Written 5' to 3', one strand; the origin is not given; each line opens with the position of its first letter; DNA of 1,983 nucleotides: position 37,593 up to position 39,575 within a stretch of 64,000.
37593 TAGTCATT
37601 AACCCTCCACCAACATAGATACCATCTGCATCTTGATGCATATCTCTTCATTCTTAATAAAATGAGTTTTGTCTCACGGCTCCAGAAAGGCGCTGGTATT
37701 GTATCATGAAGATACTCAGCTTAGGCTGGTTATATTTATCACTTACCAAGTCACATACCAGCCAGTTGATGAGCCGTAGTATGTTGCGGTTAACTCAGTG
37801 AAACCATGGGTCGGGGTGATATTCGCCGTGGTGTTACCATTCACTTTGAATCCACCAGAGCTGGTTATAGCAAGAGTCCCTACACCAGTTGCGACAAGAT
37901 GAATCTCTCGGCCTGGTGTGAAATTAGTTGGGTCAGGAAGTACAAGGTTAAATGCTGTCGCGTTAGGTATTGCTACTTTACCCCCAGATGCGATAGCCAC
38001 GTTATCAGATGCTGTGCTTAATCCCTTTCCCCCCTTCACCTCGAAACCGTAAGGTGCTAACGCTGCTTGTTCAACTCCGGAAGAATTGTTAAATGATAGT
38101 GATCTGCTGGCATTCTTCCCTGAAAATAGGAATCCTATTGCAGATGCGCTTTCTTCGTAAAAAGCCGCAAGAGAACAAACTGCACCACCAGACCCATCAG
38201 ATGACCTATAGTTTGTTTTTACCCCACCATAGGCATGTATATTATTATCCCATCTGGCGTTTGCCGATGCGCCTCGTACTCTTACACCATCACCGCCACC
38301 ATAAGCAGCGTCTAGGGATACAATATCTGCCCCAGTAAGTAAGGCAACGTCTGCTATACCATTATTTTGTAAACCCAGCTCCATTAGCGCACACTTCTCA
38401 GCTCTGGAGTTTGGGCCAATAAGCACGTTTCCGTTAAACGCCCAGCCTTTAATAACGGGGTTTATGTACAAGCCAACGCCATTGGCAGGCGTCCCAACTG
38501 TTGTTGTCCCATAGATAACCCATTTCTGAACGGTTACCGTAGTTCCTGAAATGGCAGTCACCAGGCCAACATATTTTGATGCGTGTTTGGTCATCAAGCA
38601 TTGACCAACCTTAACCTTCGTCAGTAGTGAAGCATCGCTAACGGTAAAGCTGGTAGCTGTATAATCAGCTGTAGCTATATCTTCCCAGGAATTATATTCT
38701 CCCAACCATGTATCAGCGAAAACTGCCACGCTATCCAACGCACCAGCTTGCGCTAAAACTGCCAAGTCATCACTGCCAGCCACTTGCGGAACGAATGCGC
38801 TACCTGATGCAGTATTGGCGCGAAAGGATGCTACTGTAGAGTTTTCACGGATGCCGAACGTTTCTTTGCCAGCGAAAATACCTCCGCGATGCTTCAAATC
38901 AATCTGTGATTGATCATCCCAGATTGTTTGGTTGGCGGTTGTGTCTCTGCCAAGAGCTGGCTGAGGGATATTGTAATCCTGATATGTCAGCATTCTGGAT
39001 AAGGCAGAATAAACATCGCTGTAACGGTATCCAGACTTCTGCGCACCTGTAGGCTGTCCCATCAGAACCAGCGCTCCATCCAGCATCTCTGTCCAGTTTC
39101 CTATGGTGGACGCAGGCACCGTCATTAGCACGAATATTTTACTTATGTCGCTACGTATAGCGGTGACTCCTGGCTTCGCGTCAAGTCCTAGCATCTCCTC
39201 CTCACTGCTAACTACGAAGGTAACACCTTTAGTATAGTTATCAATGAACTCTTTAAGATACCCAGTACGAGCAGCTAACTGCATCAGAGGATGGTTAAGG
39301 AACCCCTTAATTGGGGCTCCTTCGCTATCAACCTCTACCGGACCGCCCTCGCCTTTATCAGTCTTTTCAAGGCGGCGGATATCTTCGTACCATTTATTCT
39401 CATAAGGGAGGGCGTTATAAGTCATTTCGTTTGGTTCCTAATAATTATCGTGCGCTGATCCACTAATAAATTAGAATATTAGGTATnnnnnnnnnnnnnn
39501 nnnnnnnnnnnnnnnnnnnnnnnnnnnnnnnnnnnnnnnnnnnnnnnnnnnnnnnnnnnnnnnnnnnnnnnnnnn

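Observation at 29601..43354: Seven consecutive fibre/tailspike genes with mosaic, AT-rich composition: multi-receptor adsorption apparatus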

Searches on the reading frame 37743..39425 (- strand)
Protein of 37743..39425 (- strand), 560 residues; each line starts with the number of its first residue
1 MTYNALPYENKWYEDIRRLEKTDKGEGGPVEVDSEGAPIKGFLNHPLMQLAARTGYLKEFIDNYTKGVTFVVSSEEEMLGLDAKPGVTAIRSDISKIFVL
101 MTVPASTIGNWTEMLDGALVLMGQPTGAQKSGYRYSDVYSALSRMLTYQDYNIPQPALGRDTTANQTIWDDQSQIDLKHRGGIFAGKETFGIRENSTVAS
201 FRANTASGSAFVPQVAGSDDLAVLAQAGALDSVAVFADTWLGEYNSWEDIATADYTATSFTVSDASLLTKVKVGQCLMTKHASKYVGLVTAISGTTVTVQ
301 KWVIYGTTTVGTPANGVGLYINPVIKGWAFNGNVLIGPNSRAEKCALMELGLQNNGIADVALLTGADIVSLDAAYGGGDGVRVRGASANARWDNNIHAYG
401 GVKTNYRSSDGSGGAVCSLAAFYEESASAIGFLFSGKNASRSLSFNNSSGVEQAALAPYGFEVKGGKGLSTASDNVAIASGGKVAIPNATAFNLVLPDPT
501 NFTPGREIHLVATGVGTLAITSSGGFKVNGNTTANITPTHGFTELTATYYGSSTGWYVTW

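Call 5: search_protein_families(library=pfam, proteins=[window:37743-39425:-], max_evalue=0.01)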
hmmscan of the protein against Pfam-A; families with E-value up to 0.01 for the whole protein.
window:37743-39425:- (560 aa): 0 families

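Call 6: search_protein_families(library=phrogs, proteins=[window:37743-39425:-], max_evalue=0.001)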
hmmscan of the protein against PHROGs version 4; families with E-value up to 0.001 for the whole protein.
window:37743-39425:- (560 aa): 1 family
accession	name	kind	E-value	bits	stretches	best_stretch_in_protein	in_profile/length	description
phrog_23595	-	tail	1.5e-08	35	1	63-115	273-325/440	minor tail protein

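Call 19: search_solved_structures(query=window:37743-39425:-, max_evalue=0.1)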
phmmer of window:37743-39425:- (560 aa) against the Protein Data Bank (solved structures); distinct sequences matched with E-value up to 0.1: 1.
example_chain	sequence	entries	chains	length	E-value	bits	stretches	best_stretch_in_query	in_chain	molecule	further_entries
24qj_A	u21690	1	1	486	1.5e-11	47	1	194-384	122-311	Tailspike depolymerase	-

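Call 33: find_homologous_proteins(query=window:37743-39425:-)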
Query window:37743-39425:- (560 aa): 24 proteins with E <= 0.001 among 8000 candidates.
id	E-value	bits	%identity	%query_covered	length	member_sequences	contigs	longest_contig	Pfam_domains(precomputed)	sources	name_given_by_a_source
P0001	0.0e+0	1251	100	100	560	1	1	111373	-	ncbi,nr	ncbi:hypothetical protein [Escherichia phage EP_H11]|nr:hypothetical protein [Escherichia phage EP_H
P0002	3.0e-224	764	78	80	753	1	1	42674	PF18668.7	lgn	-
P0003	1.3e-220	752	77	79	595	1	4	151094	PF18668.7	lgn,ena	-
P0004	9.1e-219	746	76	79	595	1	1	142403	PF18668.7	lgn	-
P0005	7.4e-218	743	77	79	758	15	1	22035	PF18668.7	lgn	-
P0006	1.9e-217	742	76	79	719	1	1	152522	PF18668.7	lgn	-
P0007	1.9e-217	742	76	79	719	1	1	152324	PF18668.7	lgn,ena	-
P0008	7.7e-217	740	76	79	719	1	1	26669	PF18668.7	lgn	-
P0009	3.4e-215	734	79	77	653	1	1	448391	-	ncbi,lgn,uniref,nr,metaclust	ncbi:hypothetical protein [Klebsiella quasipneumoniae]|uniref:hypothetical protein n=1 Tax=Klebsiell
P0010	8.0e-215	733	70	91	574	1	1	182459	-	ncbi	ncbi:TPA: hypothetical protein ACRR0H_002534 [Klebsiella quasipneumoniae]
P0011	8.9e-215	733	70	91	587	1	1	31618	-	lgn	-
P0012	3.6e-214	731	67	98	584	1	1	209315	-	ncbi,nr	ncbi:hypothetical protein P2116_003795 [Klebsiella quasipneumoniae]|nr:hypothetical protein [Klebsie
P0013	1.6e-213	729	71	84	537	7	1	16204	-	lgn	-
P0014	4.5e-213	727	67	96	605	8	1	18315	-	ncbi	ncbi:TPA: hypothetical protein ACXRYT_005097 [Klebsiella pneumoniae]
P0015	6.2e-213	727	79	77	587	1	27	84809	-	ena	-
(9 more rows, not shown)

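Call 45: search_protein_families(library=ncbifam, proteins=[window:37743-39425:-], max_evalue=0.01)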
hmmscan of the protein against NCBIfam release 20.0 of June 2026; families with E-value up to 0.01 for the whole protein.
window:37743-39425:- (560 aa): 0 families

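Call 47: predict_structure(alignment_id=A2)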
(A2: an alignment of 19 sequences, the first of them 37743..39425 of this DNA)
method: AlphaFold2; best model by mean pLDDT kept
length: 560 residues; sequences in the alignment: 19
mean_pLDDT: 45.0   pTM: 0.27
mean pLDDT of the five models: 45.0, 45.0, 43.6, 43.4, 42.8
residues with pLDDT >= 90: 32; 70-90: 98; 50-70: 43; < 50: 387
segments of 3 or more residues with pLDDT < 50: 1-219, 227-248, 322-467
pLDDT, mean of each block of 10 residues (from residue 1): 28 38 29 29 33 33 32 25 24 25 30 33 28 26 28 28 38 27 25 24 25 37 53 30 40 80 76 70 77 86 76 76 34 28 27 29 31 25 30 28 28 26 23 29 33 33 44 83 81 88 75 92 88 90 85 78
secondary structure, 60 per line:
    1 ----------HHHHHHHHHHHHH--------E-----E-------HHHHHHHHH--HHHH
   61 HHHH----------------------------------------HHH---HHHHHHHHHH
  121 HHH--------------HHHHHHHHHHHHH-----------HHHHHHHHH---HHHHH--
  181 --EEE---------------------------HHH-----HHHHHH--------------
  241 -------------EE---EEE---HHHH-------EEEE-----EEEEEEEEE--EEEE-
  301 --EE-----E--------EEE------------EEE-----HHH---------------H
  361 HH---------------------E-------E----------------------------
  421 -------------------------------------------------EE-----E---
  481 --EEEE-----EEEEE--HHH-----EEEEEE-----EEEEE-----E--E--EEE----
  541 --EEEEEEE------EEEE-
elements in order: H11-23 H46-54 H57-64 H111-123 H138-150 H162-170 H174-178 E183-185 H221-226 E259-261 H265-268 E276-279 E285-293 E296-299 E319-321 E334-336 E483-486 E492-496 E507-512 E518-522 E534-536 E543-549 E556-559

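Call 50: search_dna_similar(query=window:37743-39425:-, collection=phages, mode=protein, max_rows=15)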
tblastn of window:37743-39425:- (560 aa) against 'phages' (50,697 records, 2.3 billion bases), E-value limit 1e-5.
Records with a match: 18; places in all: 18; records where one place covers at least 80% of the query: 1.
Best place of each record, by identity: 60-80% 4; <60% 14.
By first word of the organism name: Gordonia 5; Aeromonas 4; Klebsiella 3; Escherichia 2; Gamaleyavirus 2; Vibrio 1; Pantoea 1.
By host as written in the record: - 3; Gordonia terrae 3612 3; Aeromonas sp. 2; Gordonia terrae NRRL B-16283 2; Escherichia coli 24-32n 1; Klebsiella pneumoniae 1; Klebsiella pneumoniae ATCC 700603 1; Vibrio cyclitrophicus 1; and 4 more.
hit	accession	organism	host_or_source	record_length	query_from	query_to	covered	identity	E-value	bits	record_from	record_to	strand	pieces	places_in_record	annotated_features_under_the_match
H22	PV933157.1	Escherichia phage 24-32N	Escherichia coli 24-32n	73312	111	559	80%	76.3%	0e+0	697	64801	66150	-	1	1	tailspike protein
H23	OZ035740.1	Gamaleyavirus AN24P2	-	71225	119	559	79%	75.3%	0e+0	665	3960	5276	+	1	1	record has no annotation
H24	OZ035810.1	Gamaleyavirus AN24P2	-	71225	119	559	79%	75.3%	0e+0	665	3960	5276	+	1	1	record has no annotation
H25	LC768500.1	Klebsiella phage phiKp_32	Klebsiella pneumoniae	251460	127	523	71%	32.9%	4e-37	153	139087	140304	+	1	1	hypothetical protein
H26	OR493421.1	Klebsiella phage YC1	Klebsiella pneumoniae ATCC 700603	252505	127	523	71%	32.9%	4e-37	153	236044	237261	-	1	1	hypothetical protein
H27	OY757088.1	Klebsiella phage vB_Kpl_K72PH164C2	-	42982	138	552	74%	27.3%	2e-23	111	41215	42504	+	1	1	tail fiber protein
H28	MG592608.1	Vibrio phage 1.243.O._10N.261.54.B5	Vibrio cyclitrophicus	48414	104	391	51%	26.3%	7e-6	55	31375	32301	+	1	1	coil containing protein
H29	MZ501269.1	Pantoea phage AH01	Pantoea sp.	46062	268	354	16%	39.4%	4e-8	62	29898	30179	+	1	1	49: tailspike protein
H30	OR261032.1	Aeromonas phage ST4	Aeromonas hydrophila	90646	69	130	11%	54.8%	9e-12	74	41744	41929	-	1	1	tail spike protein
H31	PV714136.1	Aeromonas phage TSW001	Aeromonas salmonicida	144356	69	118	9%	64.0%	3e-10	69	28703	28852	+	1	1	hypothetical protein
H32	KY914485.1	Aeromonas phage phiA8-29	Aeromonas sp.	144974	69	122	10%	55.6%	5e-8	62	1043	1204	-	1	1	putative tail fiber protein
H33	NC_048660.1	Aeromonas phage phiA8-29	Aeromonas sp.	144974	69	122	10%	55.6%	5e-8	62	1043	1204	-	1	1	minor tail protein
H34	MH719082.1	Escherichia phage vB_EcoM_IME392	Escherichia coli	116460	1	59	11%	49.2%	4e-9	66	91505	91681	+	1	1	putative tail fibers protein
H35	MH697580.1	Gordonia phage Catfish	Gordonia terrae 3612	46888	67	114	9%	47.9%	4e-6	56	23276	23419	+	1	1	27: minor tail protein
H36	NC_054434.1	Gordonia phage Catfish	Gordonia terrae 3612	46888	67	114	9%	47.9%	4e-6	56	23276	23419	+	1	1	27: minor tail protein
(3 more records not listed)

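Call 84: search_solved_structures(query=A2, max_evalue=0.01, show_alignments=1)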
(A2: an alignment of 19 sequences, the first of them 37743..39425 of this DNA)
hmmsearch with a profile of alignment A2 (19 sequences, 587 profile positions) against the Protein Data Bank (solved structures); distinct sequences matched with E-value up to 0.01: 2.
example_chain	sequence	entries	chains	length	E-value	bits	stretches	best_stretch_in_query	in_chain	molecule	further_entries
24qj_A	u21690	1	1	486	9.1e-21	77.4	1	223-415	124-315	Tailspike depolymerase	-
8x8m_A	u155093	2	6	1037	1.2e-08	37.4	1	44-172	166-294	Probable tail spike protein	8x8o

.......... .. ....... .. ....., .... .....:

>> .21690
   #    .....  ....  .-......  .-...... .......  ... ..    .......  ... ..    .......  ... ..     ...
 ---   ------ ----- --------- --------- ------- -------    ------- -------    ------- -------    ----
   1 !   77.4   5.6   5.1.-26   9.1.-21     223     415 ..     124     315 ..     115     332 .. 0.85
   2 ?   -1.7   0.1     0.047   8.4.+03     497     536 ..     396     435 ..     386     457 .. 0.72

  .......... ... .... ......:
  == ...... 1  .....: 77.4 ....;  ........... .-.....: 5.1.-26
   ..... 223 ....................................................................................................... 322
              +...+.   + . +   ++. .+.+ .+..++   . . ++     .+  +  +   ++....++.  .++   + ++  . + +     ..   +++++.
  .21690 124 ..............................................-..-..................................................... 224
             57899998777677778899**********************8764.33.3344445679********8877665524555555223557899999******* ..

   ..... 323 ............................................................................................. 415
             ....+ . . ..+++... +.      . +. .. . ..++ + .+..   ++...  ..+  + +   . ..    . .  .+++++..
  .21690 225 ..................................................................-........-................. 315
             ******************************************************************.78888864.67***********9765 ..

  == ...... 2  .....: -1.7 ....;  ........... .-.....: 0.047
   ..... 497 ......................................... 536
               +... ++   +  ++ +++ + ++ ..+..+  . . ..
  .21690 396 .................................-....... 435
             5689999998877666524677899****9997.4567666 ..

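Call 89: get_annotated_region(hit=H22, flank=4000)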
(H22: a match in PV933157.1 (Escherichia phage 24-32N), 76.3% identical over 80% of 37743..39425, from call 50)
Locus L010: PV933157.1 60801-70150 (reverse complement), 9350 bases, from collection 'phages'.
description: Escherichia phage 24-32N, complete genome.
organism: Escherichia phage 24-32N (NCBI taxid 3453362)
taxonomy: Viruses
host: Escherichia coli 24-32n; source: -; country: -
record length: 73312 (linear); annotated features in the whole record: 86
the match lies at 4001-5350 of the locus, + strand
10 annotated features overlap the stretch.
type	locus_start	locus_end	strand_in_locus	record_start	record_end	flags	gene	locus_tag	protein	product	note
CDS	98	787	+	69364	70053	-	-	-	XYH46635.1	terminase small subunit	Gp79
CDS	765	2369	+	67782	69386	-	-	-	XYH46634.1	terminase large subunit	Gp78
CDS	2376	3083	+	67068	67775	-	-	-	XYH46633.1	virion structural protein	Gp77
CDS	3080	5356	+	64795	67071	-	-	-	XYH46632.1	tailspike protein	Gp76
CDS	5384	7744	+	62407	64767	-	-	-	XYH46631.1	tail fiber protein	Gp75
CDS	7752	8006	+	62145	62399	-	-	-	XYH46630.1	hypothetical protein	Gp74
CDS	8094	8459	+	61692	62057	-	-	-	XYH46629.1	tail length tape-measure protein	Gp73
CDS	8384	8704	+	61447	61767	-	-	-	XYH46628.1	holin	Gp72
CDS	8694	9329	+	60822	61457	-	-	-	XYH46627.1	N-acetylmuramidase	Gp71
CDS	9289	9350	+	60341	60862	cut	-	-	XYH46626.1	Rz-like spanin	Gp70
